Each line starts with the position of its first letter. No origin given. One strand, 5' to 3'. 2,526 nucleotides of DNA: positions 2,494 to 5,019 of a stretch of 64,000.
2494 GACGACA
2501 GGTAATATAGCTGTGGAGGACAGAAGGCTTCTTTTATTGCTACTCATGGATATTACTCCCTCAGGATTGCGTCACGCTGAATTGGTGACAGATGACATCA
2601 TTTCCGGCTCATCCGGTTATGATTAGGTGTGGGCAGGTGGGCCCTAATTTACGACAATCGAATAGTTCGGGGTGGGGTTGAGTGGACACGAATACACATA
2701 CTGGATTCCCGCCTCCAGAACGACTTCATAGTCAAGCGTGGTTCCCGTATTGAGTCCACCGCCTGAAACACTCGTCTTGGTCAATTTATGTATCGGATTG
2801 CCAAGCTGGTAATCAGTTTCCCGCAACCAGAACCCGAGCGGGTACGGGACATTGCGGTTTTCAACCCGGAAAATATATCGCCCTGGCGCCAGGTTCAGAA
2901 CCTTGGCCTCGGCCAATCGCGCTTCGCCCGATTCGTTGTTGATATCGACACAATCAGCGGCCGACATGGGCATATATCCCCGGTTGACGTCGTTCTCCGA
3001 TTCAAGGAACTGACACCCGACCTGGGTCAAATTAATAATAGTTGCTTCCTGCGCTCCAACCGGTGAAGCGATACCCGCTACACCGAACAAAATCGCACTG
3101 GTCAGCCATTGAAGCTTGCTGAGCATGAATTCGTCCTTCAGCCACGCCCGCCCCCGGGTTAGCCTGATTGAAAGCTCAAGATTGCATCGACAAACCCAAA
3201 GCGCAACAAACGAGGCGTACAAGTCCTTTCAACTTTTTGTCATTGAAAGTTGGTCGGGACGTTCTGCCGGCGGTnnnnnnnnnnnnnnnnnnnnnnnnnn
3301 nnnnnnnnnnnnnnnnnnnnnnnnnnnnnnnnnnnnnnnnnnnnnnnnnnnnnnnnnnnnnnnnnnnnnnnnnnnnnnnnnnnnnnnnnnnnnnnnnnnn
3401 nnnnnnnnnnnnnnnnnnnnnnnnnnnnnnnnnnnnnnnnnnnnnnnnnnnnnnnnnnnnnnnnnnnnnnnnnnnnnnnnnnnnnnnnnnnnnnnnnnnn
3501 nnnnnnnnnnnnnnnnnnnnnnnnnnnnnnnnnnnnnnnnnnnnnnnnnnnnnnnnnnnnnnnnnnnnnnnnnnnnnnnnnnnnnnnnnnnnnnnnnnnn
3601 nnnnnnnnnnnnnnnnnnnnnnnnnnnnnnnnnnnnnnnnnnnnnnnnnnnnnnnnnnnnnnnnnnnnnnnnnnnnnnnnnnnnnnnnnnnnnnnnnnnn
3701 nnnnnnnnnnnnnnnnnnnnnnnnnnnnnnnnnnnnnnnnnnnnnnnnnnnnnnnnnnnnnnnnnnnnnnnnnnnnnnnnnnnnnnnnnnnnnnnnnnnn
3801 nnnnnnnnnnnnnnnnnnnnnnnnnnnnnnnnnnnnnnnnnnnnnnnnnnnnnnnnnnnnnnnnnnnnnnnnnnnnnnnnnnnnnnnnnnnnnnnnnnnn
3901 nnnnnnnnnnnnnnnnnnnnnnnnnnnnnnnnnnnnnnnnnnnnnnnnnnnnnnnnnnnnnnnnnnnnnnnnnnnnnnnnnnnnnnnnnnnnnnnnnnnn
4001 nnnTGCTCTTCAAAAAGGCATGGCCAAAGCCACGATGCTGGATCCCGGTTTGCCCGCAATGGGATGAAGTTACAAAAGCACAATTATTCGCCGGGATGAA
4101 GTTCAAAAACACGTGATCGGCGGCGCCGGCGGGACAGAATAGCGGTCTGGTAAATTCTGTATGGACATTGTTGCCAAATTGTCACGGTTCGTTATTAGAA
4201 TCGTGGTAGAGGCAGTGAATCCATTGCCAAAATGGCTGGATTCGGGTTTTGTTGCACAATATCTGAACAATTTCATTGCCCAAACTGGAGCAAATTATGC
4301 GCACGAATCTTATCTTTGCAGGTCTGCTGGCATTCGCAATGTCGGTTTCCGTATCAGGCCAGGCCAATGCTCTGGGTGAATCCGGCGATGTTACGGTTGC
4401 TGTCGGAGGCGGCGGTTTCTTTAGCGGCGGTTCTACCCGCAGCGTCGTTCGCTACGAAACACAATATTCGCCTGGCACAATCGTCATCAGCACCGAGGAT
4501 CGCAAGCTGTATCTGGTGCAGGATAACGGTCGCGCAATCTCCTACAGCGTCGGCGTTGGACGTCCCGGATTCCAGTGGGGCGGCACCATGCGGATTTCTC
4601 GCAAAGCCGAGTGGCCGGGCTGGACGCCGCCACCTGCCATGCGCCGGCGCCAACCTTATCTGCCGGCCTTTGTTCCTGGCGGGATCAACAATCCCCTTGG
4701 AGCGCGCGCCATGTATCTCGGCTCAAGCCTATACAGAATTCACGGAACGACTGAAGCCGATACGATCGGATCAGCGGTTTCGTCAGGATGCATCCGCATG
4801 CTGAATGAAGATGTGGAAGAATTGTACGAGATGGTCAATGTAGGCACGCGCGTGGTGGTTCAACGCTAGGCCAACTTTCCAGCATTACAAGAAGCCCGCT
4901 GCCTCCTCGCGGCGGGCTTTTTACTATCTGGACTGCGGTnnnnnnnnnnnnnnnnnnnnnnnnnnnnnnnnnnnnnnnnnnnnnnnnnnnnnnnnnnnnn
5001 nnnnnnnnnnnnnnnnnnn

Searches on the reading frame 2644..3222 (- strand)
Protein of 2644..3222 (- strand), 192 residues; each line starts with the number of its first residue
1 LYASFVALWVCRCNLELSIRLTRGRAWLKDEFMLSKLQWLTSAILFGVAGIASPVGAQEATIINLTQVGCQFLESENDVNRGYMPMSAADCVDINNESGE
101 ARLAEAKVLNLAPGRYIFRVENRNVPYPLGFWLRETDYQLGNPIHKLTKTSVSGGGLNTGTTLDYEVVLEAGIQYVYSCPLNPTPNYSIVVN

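Call 6: search_protein_families(library=ncbifam, proteins=[window:2644-3222:-], max_evalue=0.1)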
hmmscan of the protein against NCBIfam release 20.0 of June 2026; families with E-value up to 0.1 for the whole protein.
window:2644-3222:- (192 aa): 0 families

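Call 7: search_protein_families(library=pfam, proteins=[window:2644-3222:-], max_evalue=0.1)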
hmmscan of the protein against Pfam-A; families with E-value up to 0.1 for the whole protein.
window:2644-3222:- (192 aa): 0 families

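Call 46: search_solved_structures(query=window:2644-3126:-, max_evalue=10, show_alignments=2)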
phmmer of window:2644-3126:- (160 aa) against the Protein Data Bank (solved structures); distinct sequences matched with E-value up to 10: 0.

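Call 62: find_homologous_proteins(query=window:2644-3126:-, max_evalue=0.00001)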
Query window:2644-3126:- (160 aa): 2127 proteins with E <= 0.00001 among 2175 candidates; the best 120 are listed.
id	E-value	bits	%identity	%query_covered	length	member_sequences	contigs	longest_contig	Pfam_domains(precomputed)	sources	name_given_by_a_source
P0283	3.7e-102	357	100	100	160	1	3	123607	-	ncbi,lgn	-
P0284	2.7e-101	354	99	100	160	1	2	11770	-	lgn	-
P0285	5.5e-90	317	91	100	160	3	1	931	-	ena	-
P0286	6.1e-87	308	86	100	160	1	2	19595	-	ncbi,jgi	-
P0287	2.3e-81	289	81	100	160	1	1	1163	-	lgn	-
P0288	2.0e-78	280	78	100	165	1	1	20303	-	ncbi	-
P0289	5.4e-74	266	74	100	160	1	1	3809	-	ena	-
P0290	1.5e-73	264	75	100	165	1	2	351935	-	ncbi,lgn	-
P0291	1.5e-70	254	71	100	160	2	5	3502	-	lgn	-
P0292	1.5e-70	254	75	96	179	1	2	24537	-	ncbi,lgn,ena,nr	ncbi:MAG: hypothetical protein JKY32_01275 [Rhizobiales bacterium]|nr:hypothetical protein [Hyphomic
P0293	2.3e-66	241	73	95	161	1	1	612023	-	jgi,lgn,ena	-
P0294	4.9e-64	233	65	100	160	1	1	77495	-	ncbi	-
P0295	1.0e-63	232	66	98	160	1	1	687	-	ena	-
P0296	1.2e-63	232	71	91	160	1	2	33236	-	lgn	-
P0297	1.4e-63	232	66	98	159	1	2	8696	-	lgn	-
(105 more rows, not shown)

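Call 70: predict_structure(alignment_id=A4)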
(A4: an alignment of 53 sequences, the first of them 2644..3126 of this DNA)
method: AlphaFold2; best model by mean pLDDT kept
length: 160 residues; sequences in the alignment: 53
mean_pLDDT: 89.6   pTM: 0.79
mean pLDDT of the five models: 89.6, 84.9, 83.4, 79.9, 79.5
residues with pLDDT >= 90: 133; 70-90: 2; 50-70: 18; < 50: 7
segments of 3 or more residues with pLDDT < 50: 1-3
pLDDT, mean of each block of 10 residues (from residue 1): 48 55 73 98 97 96 96 97 98 96 97 97 96 98 97 97
secondary structure, 60 per line:
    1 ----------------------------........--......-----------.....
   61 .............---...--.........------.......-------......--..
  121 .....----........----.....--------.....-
elements in order: E29-36 H41-44 H56-73 E77-79 E82-90 E97-103 H111-116 E119-125 E130-137 E142-146 E155-159

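Call 73: fold_search(model_id=the predicted structure, library=pdb)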
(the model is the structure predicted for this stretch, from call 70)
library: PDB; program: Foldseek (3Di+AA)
matches with E <= 10: 1610; with E <= 0.001: 35
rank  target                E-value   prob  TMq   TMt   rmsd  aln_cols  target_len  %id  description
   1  7wgu_A                8.0e-05  1.00  0.49  0.23   2.8       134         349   10  Crystal structure of metal-binding protein EfeO from Escherichia coli (released 2022-12-14)
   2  1gr7_B                8.6e-05  1.00  0.46  0.57   6.0       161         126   10  Crystal structure of the double mutant Cys3Ser/Ser100Pro from Pseudomonas Aeruginosa at 1.8 A resolution (released 2002-05-16)
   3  7wgu_B                1.2e-04  1.00  0.48  0.23   4.1       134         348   12  Crystal structure of metal-binding protein EfeO from Escherichia coli (released 2022-12-14)
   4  4n8u_B                2.4e-04  1.00  0.44  0.27   7.5       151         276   11  Two-Domain Laccase from Streptomyces viridochromogenes at 2.4 A resolution AC629 (released 2014-10-29)
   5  4w1t_A                3.8e-04  1.00  0.43  0.26   7.7       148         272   12  Structure of the Ssl1 laccase mutant H99Y with depleted type-2 copper ion (released 2015-08-26)
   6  6rhq_C                4.3e-04  1.00  0.40  0.25   7.8       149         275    9  Crystal Structure of Two-Domain Laccase mutant I170A from Streptomyces griseoflavus (released 2019-07-17)
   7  4n8u_A                4.3e-04  1.00  0.40  0.25   7.9       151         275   10  Two-Domain Laccase from Streptomyces viridochromogenes at 2.4 A resolution AC629 (released 2014-10-29)
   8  6rhq_A                4.8e-04  1.00  0.43  0.26   7.8       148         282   10  Crystal Structure of Two-Domain Laccase mutant I170A from Streptomyces griseoflavus (released 2019-07-17)
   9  4kob_A                5.5e-04  1.00  0.44  0.53   4.7       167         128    9  Investigating the functional significance of the interlocked pair structural determinants in Pseudomonas aeruginosa az (released 2014-05-14)
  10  7u2f                  5.8e-04  1.00  0.45  0.55   5.3       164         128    9  G116F Pseudomonas aeruginosa azurin (released 2023-03-01)
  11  5o3k_A                5.8e-04  1.00  0.42  0.26   7.7       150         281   11  Crystal Structure of mutant M54L/M64L/M96L of Two-Domain Laccase from Streptomyces griseoflavus with 1 mM copper sulfa (released 2018-03-28)
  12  9l6d_B                5.8e-04  1.00  0.42  0.46   5.9       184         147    9  the crystal structure of Azurin-LBT (released 2025-12-24)
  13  6s0o_C                6.2e-04  1.00  0.43  0.26   7.8       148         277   10  Crystal Structure of Two-Domain Laccase from Streptomyces griseoflavus produced at 0.25 mM copper sulfate in growth me (released 2019-07-17)
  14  7pu0_B                6.2e-04  1.00  0.43  0.26   7.5       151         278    9  Crystal Structure of Two-Domain Laccase mutant H165A/M199G from Streptomyces griseoflavus (released 2022-01-19)
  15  4uah_A                6.2e-04  1.00  0.40  0.25   7.6       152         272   12  Structure of the Ssl1 laccase mutant H99N with depleted type-2 copper ion (released 2015-08-26)
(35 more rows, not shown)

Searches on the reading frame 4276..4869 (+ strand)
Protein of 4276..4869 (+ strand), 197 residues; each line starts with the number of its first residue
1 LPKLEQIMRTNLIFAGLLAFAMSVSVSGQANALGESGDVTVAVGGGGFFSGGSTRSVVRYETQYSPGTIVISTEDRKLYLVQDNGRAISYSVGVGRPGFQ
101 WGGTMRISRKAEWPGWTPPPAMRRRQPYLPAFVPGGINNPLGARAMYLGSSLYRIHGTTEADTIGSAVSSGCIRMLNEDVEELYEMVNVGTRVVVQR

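Call 6: search_protein_families(library=ncbifam, proteins=[window:4276-4869:+], max_evalue=0.1)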
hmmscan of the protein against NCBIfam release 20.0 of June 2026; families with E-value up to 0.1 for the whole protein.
window:4276-4869:+ (197 aa): 6 families
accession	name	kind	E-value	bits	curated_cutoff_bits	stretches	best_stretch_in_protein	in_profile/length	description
NF007563.0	PRK10190.1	equivalog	2.6e-23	82.6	517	1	68-195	98-230/310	L,D-transpeptidase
NF047955.1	TransPepLdtE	equivalog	1.3e-22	80.4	480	1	67-195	97-232/322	L,D-transpeptidase LdtE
NF007612.0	PRK10260.1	equivalog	5.8e-21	74.8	583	1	67-194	100-232/306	L,D-transpeptidase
NF040925.1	LD_carbox_ElsL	exception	2.4e-08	33.9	270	1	154-193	117-156/164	cell wall-recycling L,D-carboxypeptidase ElsL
NF009120.0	PRK12472.1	subfamily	0.0075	15.1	369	1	165-196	132-163/508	hypothetical protein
NF004785.0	PRK06132.1-2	subfamily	0.015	14.5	169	0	169-195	145-171/353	hypothetical protein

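Call 7: search_protein_families(library=pfam, proteins=[window:4276-4869:+], max_evalue=0.1)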
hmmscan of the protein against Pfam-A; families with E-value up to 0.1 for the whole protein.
window:4276-4869:+ (197 aa): 1 family
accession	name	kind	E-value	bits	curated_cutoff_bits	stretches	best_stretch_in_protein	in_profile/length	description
PF03734.19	YkuD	-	1.4e-24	87.7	23.4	1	68-195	3-146/146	L,D-transpeptidase catalytic domain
